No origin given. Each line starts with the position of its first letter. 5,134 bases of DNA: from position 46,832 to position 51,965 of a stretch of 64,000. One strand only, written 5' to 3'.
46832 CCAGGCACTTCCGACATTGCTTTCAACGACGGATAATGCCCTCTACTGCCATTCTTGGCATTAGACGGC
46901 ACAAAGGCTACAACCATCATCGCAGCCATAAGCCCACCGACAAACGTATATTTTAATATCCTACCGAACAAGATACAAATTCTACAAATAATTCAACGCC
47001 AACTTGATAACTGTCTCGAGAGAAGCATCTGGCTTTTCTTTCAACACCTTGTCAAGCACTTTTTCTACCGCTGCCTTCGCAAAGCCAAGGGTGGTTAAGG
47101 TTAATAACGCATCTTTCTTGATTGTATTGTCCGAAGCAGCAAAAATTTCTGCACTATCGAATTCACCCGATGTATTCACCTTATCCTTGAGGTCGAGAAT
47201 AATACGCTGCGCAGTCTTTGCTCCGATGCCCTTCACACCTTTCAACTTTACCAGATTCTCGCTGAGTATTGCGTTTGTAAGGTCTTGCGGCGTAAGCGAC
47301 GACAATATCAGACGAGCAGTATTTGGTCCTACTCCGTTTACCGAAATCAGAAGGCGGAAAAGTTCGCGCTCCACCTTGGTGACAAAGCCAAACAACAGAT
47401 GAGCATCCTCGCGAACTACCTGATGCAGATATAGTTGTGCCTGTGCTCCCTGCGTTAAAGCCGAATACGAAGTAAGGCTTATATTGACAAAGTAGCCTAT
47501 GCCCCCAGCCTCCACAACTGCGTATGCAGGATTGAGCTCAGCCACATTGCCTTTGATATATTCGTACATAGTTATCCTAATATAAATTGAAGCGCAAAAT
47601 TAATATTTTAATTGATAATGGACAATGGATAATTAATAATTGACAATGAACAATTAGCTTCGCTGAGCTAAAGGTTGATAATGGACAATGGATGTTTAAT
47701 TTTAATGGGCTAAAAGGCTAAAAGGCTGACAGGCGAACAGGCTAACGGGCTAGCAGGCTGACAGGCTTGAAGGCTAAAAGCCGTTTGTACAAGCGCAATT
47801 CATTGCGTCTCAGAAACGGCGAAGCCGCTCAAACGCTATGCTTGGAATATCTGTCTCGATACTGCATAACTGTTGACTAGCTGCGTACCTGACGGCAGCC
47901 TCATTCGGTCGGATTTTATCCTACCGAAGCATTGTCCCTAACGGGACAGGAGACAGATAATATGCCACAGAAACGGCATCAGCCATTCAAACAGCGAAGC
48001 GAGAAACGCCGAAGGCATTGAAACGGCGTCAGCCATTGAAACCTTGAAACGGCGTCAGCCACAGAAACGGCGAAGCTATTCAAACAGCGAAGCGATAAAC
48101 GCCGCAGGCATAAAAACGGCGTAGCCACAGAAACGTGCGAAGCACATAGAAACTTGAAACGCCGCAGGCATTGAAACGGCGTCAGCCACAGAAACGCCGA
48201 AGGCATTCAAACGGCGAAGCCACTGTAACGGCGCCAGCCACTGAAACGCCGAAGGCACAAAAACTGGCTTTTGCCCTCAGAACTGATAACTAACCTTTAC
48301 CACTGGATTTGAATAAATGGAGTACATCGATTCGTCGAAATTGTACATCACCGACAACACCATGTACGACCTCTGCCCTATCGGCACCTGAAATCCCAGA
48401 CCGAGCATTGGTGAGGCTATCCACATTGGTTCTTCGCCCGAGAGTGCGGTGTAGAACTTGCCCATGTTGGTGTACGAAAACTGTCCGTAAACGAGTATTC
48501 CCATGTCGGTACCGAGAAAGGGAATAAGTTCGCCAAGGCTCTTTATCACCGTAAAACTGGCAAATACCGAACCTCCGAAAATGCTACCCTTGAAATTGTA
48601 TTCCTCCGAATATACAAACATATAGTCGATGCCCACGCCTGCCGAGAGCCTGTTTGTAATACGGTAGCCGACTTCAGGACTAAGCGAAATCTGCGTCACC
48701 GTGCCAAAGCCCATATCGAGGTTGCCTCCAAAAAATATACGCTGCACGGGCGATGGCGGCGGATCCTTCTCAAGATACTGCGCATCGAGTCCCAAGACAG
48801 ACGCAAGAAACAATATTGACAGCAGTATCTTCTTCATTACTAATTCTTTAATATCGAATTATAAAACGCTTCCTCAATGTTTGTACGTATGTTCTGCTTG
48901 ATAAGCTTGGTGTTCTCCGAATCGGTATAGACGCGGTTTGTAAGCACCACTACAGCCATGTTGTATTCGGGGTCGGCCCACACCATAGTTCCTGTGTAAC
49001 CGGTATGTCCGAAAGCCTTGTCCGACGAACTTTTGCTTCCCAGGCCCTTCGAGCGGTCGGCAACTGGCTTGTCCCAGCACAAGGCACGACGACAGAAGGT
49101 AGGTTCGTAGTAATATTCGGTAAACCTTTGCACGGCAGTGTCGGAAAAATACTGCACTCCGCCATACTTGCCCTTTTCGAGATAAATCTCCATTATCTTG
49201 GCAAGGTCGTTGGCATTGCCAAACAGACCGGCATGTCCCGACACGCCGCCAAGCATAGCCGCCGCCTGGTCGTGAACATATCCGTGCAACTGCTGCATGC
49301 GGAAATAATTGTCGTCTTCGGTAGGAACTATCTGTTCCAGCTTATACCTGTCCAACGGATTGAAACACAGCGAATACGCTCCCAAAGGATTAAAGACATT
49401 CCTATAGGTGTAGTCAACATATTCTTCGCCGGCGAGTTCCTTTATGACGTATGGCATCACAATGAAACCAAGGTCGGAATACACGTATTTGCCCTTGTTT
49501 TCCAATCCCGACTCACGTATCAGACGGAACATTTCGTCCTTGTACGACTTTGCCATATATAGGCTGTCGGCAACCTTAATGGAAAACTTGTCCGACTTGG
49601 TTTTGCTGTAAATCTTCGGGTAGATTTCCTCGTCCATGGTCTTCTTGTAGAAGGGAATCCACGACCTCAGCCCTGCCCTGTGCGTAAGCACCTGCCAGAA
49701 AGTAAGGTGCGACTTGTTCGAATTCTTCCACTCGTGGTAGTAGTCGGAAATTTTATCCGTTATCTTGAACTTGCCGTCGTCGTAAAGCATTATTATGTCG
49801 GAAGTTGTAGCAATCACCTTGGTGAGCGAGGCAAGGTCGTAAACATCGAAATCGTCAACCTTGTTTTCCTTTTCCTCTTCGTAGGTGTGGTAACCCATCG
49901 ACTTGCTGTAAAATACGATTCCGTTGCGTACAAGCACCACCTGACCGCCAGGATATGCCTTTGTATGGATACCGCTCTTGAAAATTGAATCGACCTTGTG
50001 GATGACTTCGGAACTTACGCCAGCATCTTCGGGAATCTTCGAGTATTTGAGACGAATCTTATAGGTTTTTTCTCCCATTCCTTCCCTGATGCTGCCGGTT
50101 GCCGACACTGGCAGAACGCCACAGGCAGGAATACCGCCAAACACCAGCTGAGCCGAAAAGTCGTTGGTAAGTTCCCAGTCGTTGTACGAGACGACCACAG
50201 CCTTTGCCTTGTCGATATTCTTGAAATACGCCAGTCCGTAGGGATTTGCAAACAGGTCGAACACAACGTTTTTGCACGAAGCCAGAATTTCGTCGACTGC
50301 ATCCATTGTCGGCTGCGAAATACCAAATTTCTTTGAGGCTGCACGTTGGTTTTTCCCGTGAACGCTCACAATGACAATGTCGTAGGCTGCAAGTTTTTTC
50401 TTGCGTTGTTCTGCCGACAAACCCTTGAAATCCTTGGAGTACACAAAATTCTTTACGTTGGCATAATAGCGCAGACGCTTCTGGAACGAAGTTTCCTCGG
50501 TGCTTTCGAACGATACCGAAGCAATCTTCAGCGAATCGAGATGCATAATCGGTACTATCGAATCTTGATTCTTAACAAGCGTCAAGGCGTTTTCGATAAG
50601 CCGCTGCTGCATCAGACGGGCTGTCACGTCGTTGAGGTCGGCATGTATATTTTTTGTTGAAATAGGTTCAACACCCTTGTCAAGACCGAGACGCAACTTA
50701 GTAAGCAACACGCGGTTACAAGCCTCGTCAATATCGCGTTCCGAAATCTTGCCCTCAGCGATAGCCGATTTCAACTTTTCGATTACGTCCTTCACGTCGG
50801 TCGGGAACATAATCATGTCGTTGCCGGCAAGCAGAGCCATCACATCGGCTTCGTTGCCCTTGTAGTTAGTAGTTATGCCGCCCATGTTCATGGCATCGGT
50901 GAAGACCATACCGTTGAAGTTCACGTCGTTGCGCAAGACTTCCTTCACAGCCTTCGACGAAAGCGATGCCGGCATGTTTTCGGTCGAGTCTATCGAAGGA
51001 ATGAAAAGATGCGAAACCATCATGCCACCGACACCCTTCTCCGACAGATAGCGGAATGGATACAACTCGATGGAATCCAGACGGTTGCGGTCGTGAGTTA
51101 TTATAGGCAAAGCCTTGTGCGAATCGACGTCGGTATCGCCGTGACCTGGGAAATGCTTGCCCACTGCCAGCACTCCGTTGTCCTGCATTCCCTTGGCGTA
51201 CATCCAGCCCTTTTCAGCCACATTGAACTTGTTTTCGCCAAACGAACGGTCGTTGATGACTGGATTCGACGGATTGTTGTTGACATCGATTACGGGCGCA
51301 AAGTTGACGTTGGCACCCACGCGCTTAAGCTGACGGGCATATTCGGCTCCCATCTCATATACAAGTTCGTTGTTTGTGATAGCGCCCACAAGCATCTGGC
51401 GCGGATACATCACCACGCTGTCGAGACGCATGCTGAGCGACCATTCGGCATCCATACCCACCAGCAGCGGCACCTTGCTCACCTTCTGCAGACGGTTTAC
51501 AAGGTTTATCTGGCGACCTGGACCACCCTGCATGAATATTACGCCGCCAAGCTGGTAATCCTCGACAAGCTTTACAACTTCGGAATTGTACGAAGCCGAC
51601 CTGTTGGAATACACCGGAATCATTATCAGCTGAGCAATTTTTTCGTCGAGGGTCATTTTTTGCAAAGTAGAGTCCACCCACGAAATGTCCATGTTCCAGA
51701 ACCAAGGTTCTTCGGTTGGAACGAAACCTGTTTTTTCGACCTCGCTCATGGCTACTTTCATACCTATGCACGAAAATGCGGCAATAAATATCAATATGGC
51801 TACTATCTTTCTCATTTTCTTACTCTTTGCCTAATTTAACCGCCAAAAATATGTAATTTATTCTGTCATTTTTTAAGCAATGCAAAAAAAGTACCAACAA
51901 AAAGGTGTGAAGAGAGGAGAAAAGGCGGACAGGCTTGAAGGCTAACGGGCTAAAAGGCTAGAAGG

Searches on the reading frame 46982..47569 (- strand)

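Call 46: search_protein_families(library=pfam, proteins=[window:46982-47569:-], max_evalue=0.001)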
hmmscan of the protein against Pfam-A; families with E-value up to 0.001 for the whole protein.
window:46982-47569:- (195 aa): 4 families
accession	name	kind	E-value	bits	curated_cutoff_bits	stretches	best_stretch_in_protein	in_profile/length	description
PF01330.27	RuvA_N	-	2.2e-23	82.5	23.6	1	1-61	1-61/61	RuvA N terminal domain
PF14520.12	HHH_5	-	6.3e-16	59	27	1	71-129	1-57/57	Helix-hairpin-helix domain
PF07499.19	RuvA_C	-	2.2e-10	41.3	24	1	153-195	5-46/47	RuvA, C-terminal domain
PF00633.29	HHH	-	6.5e-07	29.3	24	0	109-124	13-28/30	Helix-hairpin-helix motif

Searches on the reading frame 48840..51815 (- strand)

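Call 46: search_protein_families(library=pfam, proteins=[window:48840-51815:-], max_evalue=0.001)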
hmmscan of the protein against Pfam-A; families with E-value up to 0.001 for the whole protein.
window:48840-51815:- (991 aa): 2 families
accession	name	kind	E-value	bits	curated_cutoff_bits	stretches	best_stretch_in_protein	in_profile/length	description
PF00933.27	Glyco_hydro_3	-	6.7e-81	272.6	27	1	55-370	1-314/316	Glycosyl hydrolase family 3 N terminal domain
PF00144.29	Beta-lactamase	-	1.6e-37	129.8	27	1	608-968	1-317/329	Beta-lactamase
